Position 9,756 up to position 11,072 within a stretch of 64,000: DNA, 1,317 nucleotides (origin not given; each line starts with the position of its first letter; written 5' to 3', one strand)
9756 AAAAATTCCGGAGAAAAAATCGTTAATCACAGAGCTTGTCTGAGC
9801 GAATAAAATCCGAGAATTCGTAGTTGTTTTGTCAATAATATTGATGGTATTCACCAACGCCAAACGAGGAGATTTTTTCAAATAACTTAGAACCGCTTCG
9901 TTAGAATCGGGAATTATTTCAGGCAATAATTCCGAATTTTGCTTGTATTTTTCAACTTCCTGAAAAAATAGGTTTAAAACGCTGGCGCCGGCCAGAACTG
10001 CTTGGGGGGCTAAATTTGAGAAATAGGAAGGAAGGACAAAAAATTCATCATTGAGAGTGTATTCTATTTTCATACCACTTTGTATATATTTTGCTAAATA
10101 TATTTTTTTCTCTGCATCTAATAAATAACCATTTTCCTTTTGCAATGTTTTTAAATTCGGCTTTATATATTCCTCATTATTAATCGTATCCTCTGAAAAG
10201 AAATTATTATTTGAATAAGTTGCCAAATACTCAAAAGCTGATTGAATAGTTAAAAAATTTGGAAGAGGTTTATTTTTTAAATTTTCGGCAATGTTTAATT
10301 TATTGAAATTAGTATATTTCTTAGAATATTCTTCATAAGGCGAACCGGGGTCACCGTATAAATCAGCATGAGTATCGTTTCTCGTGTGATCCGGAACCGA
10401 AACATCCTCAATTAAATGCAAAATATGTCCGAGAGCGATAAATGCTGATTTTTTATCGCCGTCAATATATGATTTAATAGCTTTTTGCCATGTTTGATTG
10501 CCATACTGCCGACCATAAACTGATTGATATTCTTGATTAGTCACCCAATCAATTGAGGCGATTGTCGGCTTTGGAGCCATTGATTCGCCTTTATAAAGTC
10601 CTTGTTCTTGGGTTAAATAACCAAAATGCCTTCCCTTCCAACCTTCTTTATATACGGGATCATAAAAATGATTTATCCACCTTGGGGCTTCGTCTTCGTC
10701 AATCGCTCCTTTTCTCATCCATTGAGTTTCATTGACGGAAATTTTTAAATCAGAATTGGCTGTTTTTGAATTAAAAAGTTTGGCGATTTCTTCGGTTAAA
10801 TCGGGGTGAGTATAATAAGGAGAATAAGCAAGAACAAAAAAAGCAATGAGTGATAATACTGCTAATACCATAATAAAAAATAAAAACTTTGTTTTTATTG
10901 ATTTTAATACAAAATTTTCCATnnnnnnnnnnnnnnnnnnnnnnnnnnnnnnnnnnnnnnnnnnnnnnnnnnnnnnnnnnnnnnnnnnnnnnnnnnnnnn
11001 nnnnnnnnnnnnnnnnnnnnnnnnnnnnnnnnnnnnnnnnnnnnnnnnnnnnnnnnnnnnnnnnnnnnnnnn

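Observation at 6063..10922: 1619-aa secreted protein fusing a zinc phospholipase-C-like domain to four lamin-tail domains and FN3 modules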

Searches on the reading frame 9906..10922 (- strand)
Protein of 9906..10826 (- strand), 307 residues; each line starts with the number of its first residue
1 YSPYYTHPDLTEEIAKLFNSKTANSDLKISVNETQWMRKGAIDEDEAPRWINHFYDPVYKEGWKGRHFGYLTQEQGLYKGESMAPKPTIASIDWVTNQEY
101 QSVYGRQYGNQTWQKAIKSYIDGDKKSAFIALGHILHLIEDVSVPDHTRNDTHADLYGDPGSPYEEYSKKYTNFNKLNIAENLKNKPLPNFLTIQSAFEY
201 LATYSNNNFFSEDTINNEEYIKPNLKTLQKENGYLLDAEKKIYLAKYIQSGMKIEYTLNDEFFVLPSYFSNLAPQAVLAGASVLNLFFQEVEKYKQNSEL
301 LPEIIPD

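Call 6: find_homologous_proteins(query=window:9906-10826:-, max_evalue=0.001)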
Query seq(307 aa) (307 aa): 86 proteins with E <= 0.001 among 706 candidates.
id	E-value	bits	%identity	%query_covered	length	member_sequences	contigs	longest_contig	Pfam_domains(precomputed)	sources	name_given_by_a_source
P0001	2.4e-123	430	72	90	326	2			-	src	-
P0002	9.4e-106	372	65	80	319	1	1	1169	-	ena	-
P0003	2.0e-89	318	83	53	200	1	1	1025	-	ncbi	-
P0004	2.2e-86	308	52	86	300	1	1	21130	-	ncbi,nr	ncbi:MAG: hypothetical protein EXS55_02830, partial [Candidatus Magasanikbacteria bacterium]|nr:hypo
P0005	4.3e-86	307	78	54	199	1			-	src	-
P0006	5.1e-84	300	79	53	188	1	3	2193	-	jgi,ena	-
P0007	2.9e-80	288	53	80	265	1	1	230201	-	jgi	jgi:hypothetical protein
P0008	1.5e-78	282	58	68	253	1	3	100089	-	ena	-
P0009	3.1e-75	272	63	61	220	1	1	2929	-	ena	-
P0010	5.5e-64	235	43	97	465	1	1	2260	-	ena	-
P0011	2.9e-61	226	42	99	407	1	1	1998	-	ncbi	-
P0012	4.7e-59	218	42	98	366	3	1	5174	-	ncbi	ncbi:MAG: hypothetical protein UV72_C0027G0006, partial [Candidatus Giovannonibacteria bacterium GW2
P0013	3.2e-58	216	41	97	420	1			-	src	-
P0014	9.9e-55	204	40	95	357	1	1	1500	PF00882.25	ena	-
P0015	1.1e-53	201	39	99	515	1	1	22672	-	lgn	-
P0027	4.2e-50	189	41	84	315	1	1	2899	PF00882.25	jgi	-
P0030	1.4e-46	177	44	68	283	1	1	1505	PF00882.25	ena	-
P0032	1.1e-45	174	41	71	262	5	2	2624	PF00882.25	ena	-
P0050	1.7e-39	154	37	95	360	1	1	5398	PF00882.25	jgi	-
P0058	6.7e-36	142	37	95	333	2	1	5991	PF00882.25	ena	-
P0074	1.1e-30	125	37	91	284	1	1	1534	PF00882.25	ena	-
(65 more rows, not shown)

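Call 7: search_solved_structures(query=window:9906-10826:-, max_evalue=10, show_alignments=3)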
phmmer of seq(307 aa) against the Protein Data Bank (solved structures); distinct sequences matched with E-value up to 10: 6.
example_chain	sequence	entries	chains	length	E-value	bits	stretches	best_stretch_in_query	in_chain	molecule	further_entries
2fgn_A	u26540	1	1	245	0.012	18.3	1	106-167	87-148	Phospholipase C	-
2huc_A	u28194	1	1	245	0.012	18.3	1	106-167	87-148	Phospholipase C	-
1ah7_A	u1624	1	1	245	0.012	18.2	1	106-167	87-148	PHOSPHOLIPASE C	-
2ffz_A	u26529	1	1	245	0.013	18.2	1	106-167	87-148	Phospholipase C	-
1p5x_A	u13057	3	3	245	0.013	18.2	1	106-167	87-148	Phospholipase C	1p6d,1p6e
3k9g_A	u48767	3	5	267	0.21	14.2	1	164-236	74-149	PF-32 protein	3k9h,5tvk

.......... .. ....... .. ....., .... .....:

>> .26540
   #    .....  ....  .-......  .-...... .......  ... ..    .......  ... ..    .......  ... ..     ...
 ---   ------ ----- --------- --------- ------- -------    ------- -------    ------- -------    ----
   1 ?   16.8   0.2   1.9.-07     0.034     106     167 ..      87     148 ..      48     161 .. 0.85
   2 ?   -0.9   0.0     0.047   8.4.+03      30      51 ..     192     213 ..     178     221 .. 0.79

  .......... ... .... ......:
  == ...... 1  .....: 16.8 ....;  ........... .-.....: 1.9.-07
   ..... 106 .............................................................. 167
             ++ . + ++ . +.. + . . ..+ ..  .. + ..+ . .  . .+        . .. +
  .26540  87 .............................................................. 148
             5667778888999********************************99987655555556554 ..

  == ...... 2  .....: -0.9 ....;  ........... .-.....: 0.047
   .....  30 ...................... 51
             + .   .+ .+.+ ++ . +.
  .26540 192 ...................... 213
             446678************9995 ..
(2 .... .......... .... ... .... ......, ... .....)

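Call 9: search_solved_structures(query=A1, max_evalue=1, show_alignments=2)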
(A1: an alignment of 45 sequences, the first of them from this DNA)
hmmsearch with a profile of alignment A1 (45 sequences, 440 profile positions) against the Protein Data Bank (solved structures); distinct sequences matched with E-value up to 1: 9.
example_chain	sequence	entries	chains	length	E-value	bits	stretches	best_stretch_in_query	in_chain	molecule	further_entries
2ffz_A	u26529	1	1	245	0.00021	23.6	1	132-198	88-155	Phospholipase C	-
1ah7_A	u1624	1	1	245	0.00021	23.6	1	132-198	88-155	PHOSPHOLIPASE C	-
2fgn_A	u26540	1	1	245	0.00021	23.6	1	132-198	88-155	Phospholipase C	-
2huc_A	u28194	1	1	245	0.00021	23.6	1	132-198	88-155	Phospholipase C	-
1p5x_A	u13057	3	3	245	0.00023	23.5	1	132-198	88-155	Phospholipase C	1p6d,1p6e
8cqm_A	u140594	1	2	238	0.0024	20.1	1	128-225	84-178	Phospholipase C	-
6dlc_A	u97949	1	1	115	0.13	14.4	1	307-363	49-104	Designed protein DHD1:234_A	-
7unh_A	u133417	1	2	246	0.86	11.7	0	139-161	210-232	SP2 designed chlorophyll dimer protein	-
7uni_A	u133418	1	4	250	0.91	11.6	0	139-161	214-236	SP2-ZnPPaM designed chlorophyll dimer protein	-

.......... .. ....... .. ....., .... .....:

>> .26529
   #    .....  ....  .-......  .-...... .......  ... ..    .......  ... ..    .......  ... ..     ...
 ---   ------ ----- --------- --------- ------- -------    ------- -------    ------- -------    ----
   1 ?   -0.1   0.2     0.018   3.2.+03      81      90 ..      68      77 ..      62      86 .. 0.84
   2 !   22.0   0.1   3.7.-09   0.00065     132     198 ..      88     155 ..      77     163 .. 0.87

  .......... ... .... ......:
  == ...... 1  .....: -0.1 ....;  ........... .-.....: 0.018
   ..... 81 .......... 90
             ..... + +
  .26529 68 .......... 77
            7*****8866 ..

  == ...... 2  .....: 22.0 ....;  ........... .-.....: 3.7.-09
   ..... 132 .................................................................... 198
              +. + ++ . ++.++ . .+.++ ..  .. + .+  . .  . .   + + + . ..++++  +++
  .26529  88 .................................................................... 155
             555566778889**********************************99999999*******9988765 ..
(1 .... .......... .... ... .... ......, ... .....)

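Call 11: search_protein_families(library=pfam, alignment_id=A1, max_evalue=0.01)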
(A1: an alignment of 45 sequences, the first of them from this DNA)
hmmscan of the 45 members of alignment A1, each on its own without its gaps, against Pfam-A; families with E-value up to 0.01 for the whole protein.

A. member 1, seq(339 aa): 1 family
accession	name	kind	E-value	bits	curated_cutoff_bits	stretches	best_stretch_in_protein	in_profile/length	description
PF00882.24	Zn_dep_PLPC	-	0.0083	16.5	26.8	0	138-184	54-98/167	Zinc dependent phospholipase C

B. families by the number of members that match (of 45 scanned): 3 families
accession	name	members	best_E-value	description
PF00882.24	Zn_dep_PLPC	24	6.7e-06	Zinc dependent phospholipase C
PF00932.25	LTD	2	2e-13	Lamin Tail Domain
PF19629.4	DUF6133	1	0.0089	Family of unknown function (DUF6133)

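Call 15: predict_structure(alignment_id=A1)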
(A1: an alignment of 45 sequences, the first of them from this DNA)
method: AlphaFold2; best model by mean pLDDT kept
length: 339 residues; sequences in the alignment: 45
mean_pLDDT: 92.6   pTM: 0.87
mean pLDDT of the five models: 92.6, 91.7, 91.7, 90.4, 89.3
residues with pLDDT >= 90: 272; 70-90: 53; 50-70: 9; < 50: 5
segments of 3 or more residues with pLDDT < 50: 30-34
pLDDT, mean of each block of 10 residues (from residue 1): 80 92 71 64 98 92 98 94 96 95 95 92 98 91 97 97 98 98 90 92 84 97 98 98 94 94 97 97 95 97 98 98 93 76
secondary structure, 60 per line:
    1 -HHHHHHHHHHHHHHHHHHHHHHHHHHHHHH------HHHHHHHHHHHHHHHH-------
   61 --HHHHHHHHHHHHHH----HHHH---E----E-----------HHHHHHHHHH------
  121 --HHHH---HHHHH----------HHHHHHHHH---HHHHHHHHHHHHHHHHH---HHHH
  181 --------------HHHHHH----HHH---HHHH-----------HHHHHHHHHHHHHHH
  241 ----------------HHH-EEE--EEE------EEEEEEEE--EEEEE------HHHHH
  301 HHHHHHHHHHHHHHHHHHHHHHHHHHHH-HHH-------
elements in order: H2-31 H38-53 H63-76 H81-84 H105-114 H123-126 H130-134 H145-153 H157-173 H177-180 H195-200 H211-214 H226-240 E261-263 E266-268 E275-282 E285-289 H296-328

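Call 17: fold_search(model_id=the predicted structure, library=pdb)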
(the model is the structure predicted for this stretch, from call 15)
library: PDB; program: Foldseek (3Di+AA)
matches with E <= 10: 89; with E <= 0.001: 7
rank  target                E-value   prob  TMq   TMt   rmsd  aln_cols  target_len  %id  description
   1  2ffz                  3.3e-05  1.00  0.42  0.56   7.1       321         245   16  Structural Studies Examining the Substrate Specificity Profiles of PC-PLCBc Protein Variants (released 2006-03-28)
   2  1ah7                  3.5e-05  1.00  0.41  0.55   7.1       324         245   15  PHOSPHOLIPASE C FROM BACILLUS CEREUS (released 1997-12-10)
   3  2huc                  5.6e-05  1.00  0.43  0.58   7.2       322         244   14  Structural Studies Examining the Substrate Specificity Profiles of PC-PLCBc Protein Variants (released 2006-08-08)
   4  2fgn                  7.9e-05  1.00  0.42  0.56   6.3       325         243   14  Structural Studies Examining the Substrate Specificity Profiles of PC-PLCBc Protein Variants (released 2006-03-28)
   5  1p5x                  9.1e-05  1.00  0.44  0.58   7.1       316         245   16  STRUCTURE OF THE D55N MUTANT OF PHOSPHOLIPASE C FROM BACILLUS CEREUS (released 2003-09-30)
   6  1olp_D                2.6e-04  1.00  0.43  0.40   8.1       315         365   16  Alpha Toxin from Clostridium Absonum (released 2003-10-23)
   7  8cqm_B                3.3e-04  1.00  0.42  0.59   6.8       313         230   14  Broad-range phospholipase C from Listeria monocytogenes (released 2023-10-18)
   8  8cqm_A                1.4e-03  1.00  0.41  0.60   6.7       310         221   14  Broad-range phospholipase C from Listeria monocytogenes (released 2023-10-18)
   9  1ca1                  2.5e-03  1.00  0.45  0.42   7.0       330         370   12  ALPHA-TOXIN FROM CLOSTRIDIUM PERFRINGENS (released 1999-05-04)
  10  1olp_A                3.8e-03  1.00  0.43  0.40   8.1       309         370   16  Alpha Toxin from Clostridium Absonum (released 2003-10-23)
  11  1kho_A                6.7e-03  1.00  0.40  0.37   9.8       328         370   13  Crystal Structure Analysis of Clostridium perfringens alpha-Toxin Isolated from Avian Strain SWCP (released 2002-06-19)
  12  2wxu                  8.5e-03  1.00  0.37  0.35  10.5       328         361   11  Clostridium perfringens alpha-toxin strain NCTC8237 mutant T74I (released 2009-11-17)
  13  2wy6_A                1.4e-02  1.00  0.43  0.41   9.0       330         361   14  Clostridium perfringens alpha-toxin strain NCTC8237 mutant T74I (released 2009-11-24)
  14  2wy6_C                1.8e-02  1.00  0.40  0.38   9.5       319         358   12  Clostridium perfringens alpha-toxin strain NCTC8237 mutant T74I (released 2009-11-24)
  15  2wy6_B                1.9e-02  1.00  0.42  0.39   8.4       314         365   13  Clostridium perfringens alpha-toxin strain NCTC8237 mutant T74I (released 2009-11-24)
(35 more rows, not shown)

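Call 27: find_related_loci(query=A1, collection=genome_contigs, flank=8000)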
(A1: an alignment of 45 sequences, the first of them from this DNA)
Query A1 (339 aa) in genome_contigs; peptide patterns used: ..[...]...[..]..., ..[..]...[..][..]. (x = any residue, [..] = any of these).
599 stretches matched a pattern (row limit reached: there are more); 543 encode a relative of the query (tblastn E <= 1e-3); the best 80 are kept; 80 distinct loci.
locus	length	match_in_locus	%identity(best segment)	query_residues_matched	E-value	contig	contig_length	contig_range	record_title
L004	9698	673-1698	56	1-339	6e-127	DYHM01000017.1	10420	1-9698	MAG TPA_asm: Patescibacteria group bacterium isolate DR5_33_354 Afr_mines_DR5_1186_length_10420_cov_139_202798, whole ge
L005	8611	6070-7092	56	1-339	1e-125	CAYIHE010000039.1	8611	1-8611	MAG TPA_asm: uncultured Gammaproteobacteria bacterium isolate ERP119705_co20_215 genome assembly, contig: NODE_10543_len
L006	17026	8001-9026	55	5-339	2e-120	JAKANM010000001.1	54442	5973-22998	MAG: bacterium isolate WY5.bin71 NODE_844_length_54442_cov_2.123391, whole genome shotgun sequence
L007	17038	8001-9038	54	6-339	1e-123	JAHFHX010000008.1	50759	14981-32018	MAG: Candidatus Magasanikiibacteriota bacterium isolate nzgw349 NODE_747_length_50760_cov_3.577105, whole genome shotgun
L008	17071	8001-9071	52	2-339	2e-116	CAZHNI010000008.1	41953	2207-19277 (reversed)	MAG TPA_asm: uncultured Gammaproteobacteria bacterium isolate SRP257259_co1_325 genome assembly, contig: NODE_879_length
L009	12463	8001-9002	53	10-339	6e-116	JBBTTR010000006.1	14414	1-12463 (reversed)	MAG: Patescibacteria group bacterium isolate H52-bin007_1 H52_bin007_1_000000000006, whole genome shotgun sequence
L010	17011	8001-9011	59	9-333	6e-123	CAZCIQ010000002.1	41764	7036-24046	MAG TPA_asm: uncultured Candidatus Saccharibacteria bacterium isolate binchicken_co125_174 genome assembly, contig: NODE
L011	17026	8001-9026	49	3-339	5e-108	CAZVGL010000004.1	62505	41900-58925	MAG TPA_asm: uncultured Candidatus Saccharibacteria bacterium isolate binchicken_co28_93 genome assembly, contig: NODE_3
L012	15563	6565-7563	49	13-339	3e-105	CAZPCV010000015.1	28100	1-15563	MAG TPA_asm: uncultured Gammaproteobacteria bacterium isolate SRP257259_co1_228 genome assembly, contig: NODE_1840_lengt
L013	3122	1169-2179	50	15-339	7e-104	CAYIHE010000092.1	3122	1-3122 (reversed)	MAG TPA_asm: uncultured Gammaproteobacteria bacterium isolate ERP119705_co20_215 genome assembly, contig: NODE_55707_len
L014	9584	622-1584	51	32-339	9e-103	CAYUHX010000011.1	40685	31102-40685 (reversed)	MAG TPA_asm: uncultured Gammaproteobacteria bacterium isolate SRP298887_co1_139 genome assembly, contig: NODE_681_length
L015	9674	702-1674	74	4-339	8e-130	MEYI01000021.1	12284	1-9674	MAG: Candidatus Azambacteria bacterium RBG_16_47_10 RBG_16_scaffold_32840, whole genome shotgun sequence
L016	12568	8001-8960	47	19-329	9e-83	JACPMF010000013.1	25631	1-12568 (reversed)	MAG: Candidatus Sungiibacteriota bacterium isolate NC_groundwater_542_Ag_S-0.1um_47_13 S35_SO-1_scaffold_310168, whole g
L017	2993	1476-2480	45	4-329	9e-84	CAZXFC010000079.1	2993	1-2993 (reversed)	MAG TPA_asm: uncultured Candidatus Saccharibacteria bacterium isolate SRP269290_co1_801 genome assembly, contig: NODE_64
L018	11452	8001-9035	43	5-337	3e-75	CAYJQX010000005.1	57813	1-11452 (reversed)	MAG TPA_asm: uncultured Candidatus Saccharibacteria bacterium isolate ERP125453_co1_27 genome assembly, contig: NODE_353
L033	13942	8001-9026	38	6-331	3e-64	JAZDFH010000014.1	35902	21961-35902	MAG: bacterium isolate MEGAHIT-group-0.198 k141_12896606, whole genome shotgun sequence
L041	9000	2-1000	34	13-332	1e-62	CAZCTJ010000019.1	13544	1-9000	MAG TPA_asm: uncultured Candidatus Saccharibacteria bacterium isolate SRP050083_co1_447 genome assembly, contig: NODE_20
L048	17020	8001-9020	39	10-339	1e-61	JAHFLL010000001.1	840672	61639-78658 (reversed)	MAG: Candidatus Liptonbacteria bacterium isolate nzgw432 NODE_2_length_840673_cov_9.797161, whole genome shotgun sequenc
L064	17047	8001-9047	38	1-330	6e-57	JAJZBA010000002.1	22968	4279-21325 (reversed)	MAG: bacterium isolate HSP1.bin6 NODE_1344_length_22968_cov_2.970185, whole genome shotgun sequence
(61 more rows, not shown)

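Call 31: search_protein_families(library=pfam, proteins=[L004:673-5085:+, L010:7974-12452:+, L016:7959-11840:+, L033:8010-13571:+, L048:7995-11126:+, L064:8001-12920:+], max_evalue=0.001)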
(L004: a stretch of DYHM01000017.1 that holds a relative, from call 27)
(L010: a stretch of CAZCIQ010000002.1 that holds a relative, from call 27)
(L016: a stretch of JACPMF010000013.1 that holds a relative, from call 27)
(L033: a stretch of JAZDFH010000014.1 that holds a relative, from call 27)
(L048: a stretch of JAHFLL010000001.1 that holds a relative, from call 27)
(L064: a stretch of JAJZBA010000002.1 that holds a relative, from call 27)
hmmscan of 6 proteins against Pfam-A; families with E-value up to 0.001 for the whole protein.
L004:673-5085:+ (1471 aa): 3 families
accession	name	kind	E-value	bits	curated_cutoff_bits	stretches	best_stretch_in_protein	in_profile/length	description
PF07603.17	Lcl_C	-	2e-20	73.7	34.9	2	1149-1324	1-107/117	Lcl C-terminal domain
PF00932.25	LTD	-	3e-11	44.1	34.3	1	655-756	7-99/109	Lamin Tail Domain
PF00041.27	fn3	-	3.2e-07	30.9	25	0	915-1010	2-72/84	Fibronectin type III domain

L010:7974-12452:+ (1493 aa): 1 family
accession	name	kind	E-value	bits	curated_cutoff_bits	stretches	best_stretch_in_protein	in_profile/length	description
PF00932.25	LTD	-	1.7e-09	38.5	34.3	1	860-980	7-107/109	Lamin Tail Domain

L016:7959-11840:+ (1294 aa): 2 families
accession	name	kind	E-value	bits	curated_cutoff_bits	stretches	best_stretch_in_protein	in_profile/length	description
PF13229.12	Beta_helix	-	3.3e-16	59.7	25.9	2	949-1064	11-149/158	Right handed beta helix region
PF00932.25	LTD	-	6.5e-09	36.6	34.3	1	628-709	6-74/109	Lamin Tail Domain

L033:8010-13571:+ (1854 aa): 1 family
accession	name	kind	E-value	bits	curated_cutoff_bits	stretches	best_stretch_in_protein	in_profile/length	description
PF00932.25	LTD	-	3.1e-39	134.2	34.3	3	539-640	7-103/109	Lamin Tail Domain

L048:7995-11126:+ (1044 aa): 0 families

L064:8001-12920:+ (1640 aa): 3 families
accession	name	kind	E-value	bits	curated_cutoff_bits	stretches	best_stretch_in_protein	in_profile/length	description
PF00932.25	LTD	-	9e-46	155.2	34.3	3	542-652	2-105/109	Lamin Tail Domain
PF00041.27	fn3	-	2.8e-06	27.9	25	1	1106-1194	2-83/84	Fibronectin type III domain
PF00882.24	Zn_dep_PLPC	-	3.3e-05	24.3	26.8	1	38-186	2-98/167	Zinc dependent phospholipase C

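Call 70: search_protein_representatives(alignment_id=A1)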
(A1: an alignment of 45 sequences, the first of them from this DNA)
Query: 45 sequences, 440 profile positions. Proteins with E-value up to 0.001 (for the whole library): 7146; up to 1e-10: 4591; up to 1e-30: 1072. The best 150 are listed.
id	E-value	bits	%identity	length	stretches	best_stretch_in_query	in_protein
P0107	2.8e-136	471.4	-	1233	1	10-396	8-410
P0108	1.0e-135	469.6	-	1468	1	10-426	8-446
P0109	1.4e-135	469.1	-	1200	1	7-403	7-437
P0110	1.2e-134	466.0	-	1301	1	1-410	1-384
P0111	1.9e-134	465.4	-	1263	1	24-406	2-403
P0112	2.2e-134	465.2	-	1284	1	1-403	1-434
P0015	3.0e-134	464.7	-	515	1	11-412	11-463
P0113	1.9e-133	462.1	-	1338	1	8-391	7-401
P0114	8.4e-133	460.0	-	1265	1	1-361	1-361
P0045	1.6e-132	459.0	-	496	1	17-365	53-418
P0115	1.2e-131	456.2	-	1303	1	8-422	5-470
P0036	3.0e-131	454.9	-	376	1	1-363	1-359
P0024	3.5e-131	454.6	-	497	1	9-411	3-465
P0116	4.4e-131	454.3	-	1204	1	1-394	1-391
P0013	6.7e-131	453.7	-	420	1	8-364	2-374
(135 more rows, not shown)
